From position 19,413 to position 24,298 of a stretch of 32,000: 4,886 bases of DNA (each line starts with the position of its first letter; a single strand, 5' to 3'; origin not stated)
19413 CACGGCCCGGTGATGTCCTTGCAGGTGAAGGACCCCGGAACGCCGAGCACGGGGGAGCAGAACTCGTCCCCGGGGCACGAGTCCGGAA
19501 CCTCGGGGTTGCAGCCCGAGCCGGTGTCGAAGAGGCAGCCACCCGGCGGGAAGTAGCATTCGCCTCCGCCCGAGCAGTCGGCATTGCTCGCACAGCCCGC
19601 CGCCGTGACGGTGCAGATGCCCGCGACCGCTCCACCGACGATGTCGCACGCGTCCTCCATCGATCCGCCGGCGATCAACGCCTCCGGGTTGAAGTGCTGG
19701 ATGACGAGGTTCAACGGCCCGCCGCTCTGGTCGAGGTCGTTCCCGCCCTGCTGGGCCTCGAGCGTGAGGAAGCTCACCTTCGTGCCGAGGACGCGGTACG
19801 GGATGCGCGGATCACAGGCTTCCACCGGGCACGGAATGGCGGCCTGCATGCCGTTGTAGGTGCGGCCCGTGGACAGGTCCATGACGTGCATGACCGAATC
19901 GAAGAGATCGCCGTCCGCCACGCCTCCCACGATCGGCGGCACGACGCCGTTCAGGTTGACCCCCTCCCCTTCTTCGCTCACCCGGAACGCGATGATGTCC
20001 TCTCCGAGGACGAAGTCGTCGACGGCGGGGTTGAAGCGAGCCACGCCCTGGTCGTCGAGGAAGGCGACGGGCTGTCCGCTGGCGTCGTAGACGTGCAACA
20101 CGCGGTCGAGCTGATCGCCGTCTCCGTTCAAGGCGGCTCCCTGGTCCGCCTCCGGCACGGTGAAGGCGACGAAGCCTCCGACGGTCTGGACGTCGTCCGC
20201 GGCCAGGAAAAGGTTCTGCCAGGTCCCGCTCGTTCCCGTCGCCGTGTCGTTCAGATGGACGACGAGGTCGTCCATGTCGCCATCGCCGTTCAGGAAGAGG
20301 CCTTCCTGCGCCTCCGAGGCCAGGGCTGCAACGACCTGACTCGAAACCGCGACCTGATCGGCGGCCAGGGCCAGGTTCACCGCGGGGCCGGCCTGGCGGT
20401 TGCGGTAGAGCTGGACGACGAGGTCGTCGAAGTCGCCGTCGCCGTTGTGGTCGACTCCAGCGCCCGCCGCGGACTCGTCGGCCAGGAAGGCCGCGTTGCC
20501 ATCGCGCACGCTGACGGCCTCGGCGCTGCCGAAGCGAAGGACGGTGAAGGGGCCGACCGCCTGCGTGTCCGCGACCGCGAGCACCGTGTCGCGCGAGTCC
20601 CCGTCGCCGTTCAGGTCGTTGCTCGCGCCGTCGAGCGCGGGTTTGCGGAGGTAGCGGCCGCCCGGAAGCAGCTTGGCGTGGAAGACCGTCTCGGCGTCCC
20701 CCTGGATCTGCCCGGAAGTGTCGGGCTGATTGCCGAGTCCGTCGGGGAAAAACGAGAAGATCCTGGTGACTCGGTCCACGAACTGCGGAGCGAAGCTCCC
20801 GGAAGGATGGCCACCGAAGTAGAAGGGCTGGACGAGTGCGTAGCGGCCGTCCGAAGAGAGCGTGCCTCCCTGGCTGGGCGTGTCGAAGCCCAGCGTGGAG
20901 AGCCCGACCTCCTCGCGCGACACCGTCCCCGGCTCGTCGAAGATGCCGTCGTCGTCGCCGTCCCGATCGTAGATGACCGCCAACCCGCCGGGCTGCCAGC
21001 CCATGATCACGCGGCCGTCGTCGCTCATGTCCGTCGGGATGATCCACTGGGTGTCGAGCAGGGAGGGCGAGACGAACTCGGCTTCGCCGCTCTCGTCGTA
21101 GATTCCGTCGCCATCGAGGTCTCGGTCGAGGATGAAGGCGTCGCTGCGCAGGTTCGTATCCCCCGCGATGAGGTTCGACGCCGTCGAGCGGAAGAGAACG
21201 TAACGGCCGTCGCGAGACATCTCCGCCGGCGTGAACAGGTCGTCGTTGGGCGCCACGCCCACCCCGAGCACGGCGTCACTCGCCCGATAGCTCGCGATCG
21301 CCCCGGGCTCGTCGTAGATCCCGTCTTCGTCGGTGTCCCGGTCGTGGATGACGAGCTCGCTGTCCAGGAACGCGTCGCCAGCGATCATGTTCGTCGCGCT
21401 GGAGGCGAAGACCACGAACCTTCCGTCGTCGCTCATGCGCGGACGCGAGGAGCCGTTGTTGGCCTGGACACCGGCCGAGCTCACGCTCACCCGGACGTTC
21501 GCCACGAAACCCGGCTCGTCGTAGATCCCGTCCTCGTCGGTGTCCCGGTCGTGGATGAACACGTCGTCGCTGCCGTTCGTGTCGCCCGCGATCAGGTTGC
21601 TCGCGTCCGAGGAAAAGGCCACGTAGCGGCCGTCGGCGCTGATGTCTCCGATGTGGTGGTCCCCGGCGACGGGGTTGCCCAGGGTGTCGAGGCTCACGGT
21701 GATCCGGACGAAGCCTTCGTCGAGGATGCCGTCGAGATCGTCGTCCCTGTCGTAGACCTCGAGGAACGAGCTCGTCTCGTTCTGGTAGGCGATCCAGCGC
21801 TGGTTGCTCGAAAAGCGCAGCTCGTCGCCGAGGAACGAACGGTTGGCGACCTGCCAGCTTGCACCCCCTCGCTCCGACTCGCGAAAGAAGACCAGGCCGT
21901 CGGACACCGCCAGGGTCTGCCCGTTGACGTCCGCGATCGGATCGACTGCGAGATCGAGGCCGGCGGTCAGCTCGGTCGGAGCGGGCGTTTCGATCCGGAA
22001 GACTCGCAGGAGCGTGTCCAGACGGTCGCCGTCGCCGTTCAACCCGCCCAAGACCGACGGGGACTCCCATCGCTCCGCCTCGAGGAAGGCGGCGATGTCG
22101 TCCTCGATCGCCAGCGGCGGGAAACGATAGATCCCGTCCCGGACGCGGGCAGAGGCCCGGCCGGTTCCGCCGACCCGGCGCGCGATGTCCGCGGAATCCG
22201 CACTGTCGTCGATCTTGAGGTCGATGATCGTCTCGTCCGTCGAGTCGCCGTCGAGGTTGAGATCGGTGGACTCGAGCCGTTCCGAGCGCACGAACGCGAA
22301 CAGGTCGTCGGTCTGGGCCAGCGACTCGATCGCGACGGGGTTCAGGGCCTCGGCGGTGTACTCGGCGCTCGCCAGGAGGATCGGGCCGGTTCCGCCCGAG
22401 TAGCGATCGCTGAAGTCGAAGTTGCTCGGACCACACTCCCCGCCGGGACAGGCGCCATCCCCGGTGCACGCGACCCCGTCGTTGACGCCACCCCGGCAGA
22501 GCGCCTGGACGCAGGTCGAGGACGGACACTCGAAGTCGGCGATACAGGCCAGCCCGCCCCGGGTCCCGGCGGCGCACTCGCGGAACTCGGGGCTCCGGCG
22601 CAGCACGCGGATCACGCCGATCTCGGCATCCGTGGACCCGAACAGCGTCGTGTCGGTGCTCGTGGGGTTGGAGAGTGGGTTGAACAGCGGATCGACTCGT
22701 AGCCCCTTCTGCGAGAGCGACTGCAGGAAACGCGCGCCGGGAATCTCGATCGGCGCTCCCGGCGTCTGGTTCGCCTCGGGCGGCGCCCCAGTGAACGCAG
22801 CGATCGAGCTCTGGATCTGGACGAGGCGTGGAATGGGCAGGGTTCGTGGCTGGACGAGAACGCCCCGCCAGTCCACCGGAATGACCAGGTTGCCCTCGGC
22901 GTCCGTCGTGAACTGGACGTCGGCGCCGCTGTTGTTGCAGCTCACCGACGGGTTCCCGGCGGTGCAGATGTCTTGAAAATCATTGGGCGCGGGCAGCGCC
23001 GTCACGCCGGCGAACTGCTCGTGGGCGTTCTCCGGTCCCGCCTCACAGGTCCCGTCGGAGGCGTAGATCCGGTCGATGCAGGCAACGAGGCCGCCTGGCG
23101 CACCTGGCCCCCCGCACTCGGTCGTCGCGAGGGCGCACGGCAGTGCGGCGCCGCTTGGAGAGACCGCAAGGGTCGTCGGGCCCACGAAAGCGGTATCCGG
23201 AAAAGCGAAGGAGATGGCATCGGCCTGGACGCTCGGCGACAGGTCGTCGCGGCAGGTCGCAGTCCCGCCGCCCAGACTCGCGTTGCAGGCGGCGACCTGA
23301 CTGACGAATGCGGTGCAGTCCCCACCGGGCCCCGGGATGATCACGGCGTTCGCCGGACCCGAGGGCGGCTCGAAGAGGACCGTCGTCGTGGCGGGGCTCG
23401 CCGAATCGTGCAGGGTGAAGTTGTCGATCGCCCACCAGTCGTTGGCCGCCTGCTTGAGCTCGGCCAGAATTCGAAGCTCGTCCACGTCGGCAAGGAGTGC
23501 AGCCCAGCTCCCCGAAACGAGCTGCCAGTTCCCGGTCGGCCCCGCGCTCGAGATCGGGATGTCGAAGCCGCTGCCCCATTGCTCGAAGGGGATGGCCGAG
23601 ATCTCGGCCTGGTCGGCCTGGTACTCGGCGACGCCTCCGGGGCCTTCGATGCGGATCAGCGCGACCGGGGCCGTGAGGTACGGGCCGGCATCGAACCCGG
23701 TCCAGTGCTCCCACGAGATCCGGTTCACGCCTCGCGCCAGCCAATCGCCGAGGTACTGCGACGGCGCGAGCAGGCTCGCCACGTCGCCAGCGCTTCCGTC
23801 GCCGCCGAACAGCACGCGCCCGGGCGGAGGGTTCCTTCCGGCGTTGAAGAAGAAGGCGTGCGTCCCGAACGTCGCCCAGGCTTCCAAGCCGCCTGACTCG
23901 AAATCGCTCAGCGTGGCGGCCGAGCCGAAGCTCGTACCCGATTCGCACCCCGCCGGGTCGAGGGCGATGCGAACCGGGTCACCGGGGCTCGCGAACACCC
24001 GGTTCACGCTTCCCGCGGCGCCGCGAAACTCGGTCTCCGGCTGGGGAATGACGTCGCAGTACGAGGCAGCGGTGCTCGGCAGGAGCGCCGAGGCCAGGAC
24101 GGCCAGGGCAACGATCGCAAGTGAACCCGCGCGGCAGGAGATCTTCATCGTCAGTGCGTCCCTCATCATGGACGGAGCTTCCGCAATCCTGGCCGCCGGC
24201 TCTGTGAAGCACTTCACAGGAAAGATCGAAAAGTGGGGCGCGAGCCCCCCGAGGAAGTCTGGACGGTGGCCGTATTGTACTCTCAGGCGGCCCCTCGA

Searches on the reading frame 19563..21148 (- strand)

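Call 59: search_protein_families(library=pfam, proteins=[window:19563-21148:-], max_evalue=10)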
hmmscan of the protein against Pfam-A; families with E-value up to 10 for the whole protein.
window:19563-21148:- (528 aa): 1 family
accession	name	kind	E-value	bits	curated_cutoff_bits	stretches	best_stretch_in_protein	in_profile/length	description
PF20009.4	GEVED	-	0.048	14.9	24.4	0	232-258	6-33/78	GEVED domain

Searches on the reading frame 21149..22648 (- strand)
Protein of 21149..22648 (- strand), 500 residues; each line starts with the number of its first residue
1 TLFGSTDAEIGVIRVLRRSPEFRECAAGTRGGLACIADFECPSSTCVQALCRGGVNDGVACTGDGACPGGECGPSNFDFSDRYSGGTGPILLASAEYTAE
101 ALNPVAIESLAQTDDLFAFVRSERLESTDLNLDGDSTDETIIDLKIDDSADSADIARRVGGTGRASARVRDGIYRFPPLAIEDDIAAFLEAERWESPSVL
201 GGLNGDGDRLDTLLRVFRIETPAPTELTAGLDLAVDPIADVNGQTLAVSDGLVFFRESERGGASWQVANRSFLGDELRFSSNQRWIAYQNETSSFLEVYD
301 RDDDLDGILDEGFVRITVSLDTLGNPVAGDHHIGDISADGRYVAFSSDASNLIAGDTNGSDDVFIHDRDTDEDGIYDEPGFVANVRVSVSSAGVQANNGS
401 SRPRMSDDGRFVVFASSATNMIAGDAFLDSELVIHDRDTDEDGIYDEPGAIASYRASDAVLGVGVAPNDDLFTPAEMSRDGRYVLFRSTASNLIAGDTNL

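Call 59: search_protein_families(library=pfam, proteins=[window:21149-22648:-], max_evalue=10)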
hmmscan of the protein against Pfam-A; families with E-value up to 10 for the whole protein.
window:21149-22648:- (500 aa): 2 families
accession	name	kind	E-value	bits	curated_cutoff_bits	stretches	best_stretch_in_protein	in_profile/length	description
PF07676.18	PD40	-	0.024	15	20.9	1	336-364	16-37/38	WD40-like Beta Propeller Repeat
PF10282.15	Lactonase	-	0.073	12.7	21.7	1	249-304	265-323/344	Lactonase, 7-bladed beta-propeller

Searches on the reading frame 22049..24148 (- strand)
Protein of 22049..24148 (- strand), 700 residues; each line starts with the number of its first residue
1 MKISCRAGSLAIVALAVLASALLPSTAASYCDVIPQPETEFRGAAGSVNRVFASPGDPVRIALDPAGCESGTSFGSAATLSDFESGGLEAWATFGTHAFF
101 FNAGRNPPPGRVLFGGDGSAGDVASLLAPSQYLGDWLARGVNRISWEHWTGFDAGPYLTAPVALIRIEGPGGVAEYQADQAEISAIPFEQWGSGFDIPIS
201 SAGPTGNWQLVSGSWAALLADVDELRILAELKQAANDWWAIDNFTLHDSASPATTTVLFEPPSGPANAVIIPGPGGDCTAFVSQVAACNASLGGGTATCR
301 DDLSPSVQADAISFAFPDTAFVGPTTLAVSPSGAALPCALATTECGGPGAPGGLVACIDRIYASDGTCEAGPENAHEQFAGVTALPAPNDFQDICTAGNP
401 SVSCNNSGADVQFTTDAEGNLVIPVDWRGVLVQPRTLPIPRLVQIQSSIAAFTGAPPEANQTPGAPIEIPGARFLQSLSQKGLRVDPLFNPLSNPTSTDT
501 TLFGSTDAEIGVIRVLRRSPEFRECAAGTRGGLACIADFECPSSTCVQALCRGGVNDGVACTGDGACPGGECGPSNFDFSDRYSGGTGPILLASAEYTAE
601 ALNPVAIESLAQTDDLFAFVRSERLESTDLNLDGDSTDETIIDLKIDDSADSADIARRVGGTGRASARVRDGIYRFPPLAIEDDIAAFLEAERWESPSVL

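Call 21: find_homologous_proteins(query=window:22049-24148:-, max_evalue=0.00001)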
Query window:22049-24148:- (700 aa): 3 proteins with E <= 0.00001 among 8000 candidates.
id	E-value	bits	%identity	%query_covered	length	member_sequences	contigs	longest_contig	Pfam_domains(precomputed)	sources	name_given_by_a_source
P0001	7.8e-173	595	71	56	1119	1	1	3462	-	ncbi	ncbi:MAG: hypothetical protein AAF389_21465, partial [Gemmatimonadota bacterium]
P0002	4.8e-103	364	51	52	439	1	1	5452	-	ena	-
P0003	2.7e-59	220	34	63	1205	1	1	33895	-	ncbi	-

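Call 22: find_encoding_contigs(protein=P0001, flank=10000)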
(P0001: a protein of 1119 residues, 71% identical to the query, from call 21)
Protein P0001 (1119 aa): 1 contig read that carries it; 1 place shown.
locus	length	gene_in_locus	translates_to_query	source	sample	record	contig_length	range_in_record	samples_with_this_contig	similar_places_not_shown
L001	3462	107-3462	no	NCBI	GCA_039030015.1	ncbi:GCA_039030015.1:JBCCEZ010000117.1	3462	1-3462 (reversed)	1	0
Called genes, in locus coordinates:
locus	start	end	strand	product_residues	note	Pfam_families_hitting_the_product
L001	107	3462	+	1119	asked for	?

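Call 23: find_encoding_contigs(protein=P0002, flank=10000)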
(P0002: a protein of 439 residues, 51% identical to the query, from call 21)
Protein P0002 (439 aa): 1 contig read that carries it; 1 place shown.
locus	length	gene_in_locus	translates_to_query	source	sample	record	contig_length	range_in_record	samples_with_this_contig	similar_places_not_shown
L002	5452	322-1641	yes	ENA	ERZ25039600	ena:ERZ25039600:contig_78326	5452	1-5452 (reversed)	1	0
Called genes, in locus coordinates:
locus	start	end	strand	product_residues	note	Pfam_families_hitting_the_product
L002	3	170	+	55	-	?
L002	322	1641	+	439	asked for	-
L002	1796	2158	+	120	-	-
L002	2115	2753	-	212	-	-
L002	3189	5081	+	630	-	-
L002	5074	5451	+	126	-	?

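Call 24: find_encoding_contigs(protein=P0003, flank=10000)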
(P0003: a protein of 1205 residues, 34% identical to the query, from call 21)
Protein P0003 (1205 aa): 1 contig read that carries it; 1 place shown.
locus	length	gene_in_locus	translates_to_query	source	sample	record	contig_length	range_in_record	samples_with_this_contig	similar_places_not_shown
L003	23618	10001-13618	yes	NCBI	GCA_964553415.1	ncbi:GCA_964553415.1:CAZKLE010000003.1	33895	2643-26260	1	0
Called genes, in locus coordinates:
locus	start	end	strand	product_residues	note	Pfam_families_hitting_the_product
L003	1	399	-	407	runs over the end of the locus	PF25371:DUF7884, PF02353:CMAS, PF13489:Methyltransf_23, PF08241:Methyltransf_11, PF08242:Methyltransf_12 (weak), PF13649:Methyltransf_25, PF13847:Methyltransf_31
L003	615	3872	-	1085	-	PF00801:PKD, PF18911:PKD_4, PF05048:NosD (faint), PF13229:Beta_helix (weak)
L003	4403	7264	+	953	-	PF00384:Molybdopterin, PF01568:Molydop_binding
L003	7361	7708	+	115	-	-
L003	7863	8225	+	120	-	-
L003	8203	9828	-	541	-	PF20154:LNT_N, PF00795:CN_hydrolase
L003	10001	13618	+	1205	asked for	-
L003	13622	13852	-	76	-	-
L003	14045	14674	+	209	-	PF04542:Sigma70_r2, PF04545:Sigma70_r4, PF08281:Sigma70_r4_2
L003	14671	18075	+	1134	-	PF13490:zf-HC2 (faint), PF13191:AAA_16, PF13401:AAA_22 (weak)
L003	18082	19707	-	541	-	PF02538:Hydantoinase_B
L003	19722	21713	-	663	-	PF05378:Hydant_A_N, PF19278:Hydant_A_C (faint), PF01968:Hydantoinase_A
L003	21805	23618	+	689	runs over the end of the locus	PF00884:Sulfatase, PF01663:Phosphodiest (faint), PF16347:SGSH_C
